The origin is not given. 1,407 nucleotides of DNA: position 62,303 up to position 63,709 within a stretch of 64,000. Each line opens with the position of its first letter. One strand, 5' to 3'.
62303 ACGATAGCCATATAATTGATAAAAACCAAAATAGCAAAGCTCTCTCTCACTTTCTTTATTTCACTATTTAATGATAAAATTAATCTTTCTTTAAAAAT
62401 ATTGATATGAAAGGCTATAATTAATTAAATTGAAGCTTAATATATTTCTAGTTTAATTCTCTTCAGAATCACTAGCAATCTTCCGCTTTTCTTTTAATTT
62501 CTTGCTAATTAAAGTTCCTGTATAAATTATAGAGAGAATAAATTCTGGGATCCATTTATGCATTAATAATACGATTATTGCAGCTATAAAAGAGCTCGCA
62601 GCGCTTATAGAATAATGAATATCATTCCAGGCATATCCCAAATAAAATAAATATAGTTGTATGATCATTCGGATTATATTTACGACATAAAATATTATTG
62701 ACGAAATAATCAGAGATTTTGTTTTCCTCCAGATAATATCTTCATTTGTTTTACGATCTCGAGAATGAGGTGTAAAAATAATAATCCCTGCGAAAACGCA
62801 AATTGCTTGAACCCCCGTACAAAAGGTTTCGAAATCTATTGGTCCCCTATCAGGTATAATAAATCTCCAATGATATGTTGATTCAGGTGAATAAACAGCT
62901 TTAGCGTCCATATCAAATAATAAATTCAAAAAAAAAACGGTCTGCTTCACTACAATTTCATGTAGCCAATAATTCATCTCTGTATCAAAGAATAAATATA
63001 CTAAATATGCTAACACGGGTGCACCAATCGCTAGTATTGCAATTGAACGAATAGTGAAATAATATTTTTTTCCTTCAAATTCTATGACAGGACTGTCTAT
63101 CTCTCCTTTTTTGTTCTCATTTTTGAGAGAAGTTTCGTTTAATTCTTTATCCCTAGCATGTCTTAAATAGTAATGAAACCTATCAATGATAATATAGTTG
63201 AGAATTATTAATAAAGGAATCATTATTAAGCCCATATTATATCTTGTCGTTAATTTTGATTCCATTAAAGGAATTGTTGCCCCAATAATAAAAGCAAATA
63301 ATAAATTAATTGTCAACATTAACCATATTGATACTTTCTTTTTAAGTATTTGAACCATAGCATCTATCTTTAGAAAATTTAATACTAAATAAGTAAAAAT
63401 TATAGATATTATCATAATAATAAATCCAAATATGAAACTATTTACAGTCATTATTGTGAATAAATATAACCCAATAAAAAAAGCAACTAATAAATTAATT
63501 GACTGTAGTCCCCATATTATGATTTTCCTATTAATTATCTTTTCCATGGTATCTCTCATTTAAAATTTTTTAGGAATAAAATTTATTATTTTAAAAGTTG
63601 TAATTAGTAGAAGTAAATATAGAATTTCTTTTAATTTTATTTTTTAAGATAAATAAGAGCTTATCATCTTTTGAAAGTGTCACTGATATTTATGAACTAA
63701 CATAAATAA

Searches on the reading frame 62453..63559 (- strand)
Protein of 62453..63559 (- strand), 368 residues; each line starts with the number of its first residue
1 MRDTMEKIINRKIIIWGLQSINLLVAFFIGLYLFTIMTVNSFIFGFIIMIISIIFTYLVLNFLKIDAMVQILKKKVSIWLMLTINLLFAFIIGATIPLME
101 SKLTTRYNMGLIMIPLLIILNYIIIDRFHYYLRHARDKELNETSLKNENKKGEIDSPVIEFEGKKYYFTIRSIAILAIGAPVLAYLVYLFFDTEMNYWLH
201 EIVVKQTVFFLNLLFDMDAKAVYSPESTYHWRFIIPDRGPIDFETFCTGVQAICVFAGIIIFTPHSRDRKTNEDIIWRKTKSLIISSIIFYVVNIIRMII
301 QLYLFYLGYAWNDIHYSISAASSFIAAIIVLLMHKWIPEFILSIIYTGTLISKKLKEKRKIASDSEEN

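Call 72: search_protein_families(library=pfam, proteins=[window:62453-63559:-], max_evalue=0.1)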
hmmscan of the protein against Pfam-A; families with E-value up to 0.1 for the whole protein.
window:62453-63559:- (368 aa): 1 family
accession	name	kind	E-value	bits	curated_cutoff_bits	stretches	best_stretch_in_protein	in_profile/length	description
PF04138.20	GtrA_DPMS_TM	-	0.069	13.8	26.1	1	275-331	50-105/117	GtrA/DPMS, transmembrane domain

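Call 75: search_protein_families(library=ncbifam, proteins=[window:62453-63559:-], max_evalue=0.01)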
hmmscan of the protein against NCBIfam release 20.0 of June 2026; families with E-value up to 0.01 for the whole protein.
window:62453-63559:- (368 aa): 3 families
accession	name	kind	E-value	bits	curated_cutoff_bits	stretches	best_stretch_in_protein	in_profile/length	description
NF041736.1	archaeo_artH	equivalog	2.7e-100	334.4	200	1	157-357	1-201/202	archaeosortase H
NF041739.1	ArtH_Nterm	subfamily_domain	3e-33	113.3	55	2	73-134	1-60/61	archaeosortase H N-terminal-like domain-containing protein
TIGR04178.1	exo_archaeo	signature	6e-08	32.9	23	1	247-338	7-96/97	exosortase/archaeosortase family protein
